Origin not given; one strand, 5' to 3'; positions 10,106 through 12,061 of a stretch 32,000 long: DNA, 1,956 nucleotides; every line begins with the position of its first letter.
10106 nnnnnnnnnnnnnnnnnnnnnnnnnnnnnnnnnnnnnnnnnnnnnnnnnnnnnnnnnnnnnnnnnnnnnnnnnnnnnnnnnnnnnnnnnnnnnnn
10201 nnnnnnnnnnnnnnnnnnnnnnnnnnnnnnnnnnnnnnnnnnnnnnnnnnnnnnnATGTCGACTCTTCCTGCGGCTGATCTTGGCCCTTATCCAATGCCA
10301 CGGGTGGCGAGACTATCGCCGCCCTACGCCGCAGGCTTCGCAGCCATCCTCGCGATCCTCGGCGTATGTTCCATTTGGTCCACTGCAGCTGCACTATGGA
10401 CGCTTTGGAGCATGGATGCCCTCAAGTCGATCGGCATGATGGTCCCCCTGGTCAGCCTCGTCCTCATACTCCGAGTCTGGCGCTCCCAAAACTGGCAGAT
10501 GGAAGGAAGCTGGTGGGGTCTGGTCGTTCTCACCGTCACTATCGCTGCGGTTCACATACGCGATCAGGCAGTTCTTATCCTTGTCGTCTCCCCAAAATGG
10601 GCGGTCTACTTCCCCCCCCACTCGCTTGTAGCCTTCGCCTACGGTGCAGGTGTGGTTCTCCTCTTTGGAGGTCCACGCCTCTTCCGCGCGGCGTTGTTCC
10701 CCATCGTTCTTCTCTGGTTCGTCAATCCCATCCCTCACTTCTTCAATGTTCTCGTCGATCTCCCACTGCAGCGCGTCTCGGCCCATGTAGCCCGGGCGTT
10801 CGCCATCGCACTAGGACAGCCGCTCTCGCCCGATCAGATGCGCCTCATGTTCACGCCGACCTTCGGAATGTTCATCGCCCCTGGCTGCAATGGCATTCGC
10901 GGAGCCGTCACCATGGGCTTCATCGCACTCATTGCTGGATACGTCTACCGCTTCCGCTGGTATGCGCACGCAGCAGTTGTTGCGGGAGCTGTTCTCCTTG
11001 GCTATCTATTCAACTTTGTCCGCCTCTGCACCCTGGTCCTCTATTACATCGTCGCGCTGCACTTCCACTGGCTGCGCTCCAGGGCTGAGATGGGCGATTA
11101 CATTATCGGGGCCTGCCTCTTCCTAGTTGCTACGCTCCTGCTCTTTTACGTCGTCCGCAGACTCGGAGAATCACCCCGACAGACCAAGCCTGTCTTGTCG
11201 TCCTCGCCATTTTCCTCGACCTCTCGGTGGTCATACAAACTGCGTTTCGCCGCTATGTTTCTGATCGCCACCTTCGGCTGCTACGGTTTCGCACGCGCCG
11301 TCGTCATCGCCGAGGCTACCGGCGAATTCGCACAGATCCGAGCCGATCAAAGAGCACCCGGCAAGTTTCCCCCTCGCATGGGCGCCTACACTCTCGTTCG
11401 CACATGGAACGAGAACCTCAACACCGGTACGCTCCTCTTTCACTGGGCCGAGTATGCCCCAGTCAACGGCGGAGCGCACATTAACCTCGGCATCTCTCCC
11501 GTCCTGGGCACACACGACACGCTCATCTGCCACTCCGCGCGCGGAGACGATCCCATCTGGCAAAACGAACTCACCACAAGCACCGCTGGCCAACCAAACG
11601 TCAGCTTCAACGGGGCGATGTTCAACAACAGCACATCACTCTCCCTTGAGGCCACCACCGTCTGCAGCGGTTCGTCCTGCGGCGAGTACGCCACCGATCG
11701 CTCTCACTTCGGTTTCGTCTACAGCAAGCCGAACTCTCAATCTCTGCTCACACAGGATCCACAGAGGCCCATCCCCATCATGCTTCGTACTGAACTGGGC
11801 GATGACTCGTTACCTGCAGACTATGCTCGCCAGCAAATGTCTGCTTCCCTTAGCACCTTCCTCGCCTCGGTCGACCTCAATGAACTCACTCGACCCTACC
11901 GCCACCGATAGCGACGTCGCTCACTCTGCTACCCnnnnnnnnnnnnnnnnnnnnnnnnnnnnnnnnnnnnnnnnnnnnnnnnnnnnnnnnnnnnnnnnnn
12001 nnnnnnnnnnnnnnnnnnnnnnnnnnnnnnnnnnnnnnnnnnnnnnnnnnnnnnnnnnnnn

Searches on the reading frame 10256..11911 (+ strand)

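Call 6: search_protein_families(library=pfam, proteins=[window:10256-11911:+])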
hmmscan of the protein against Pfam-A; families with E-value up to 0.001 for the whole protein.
window:10256-11911:+ (551 aa): 1 family
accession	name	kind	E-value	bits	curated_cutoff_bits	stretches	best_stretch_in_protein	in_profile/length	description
PF09721.15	Exosortase_EpsH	-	1.3e-35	123.5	25.7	1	35-302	8-253/254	Transmembrane exosortase (Exosortase_EpsH)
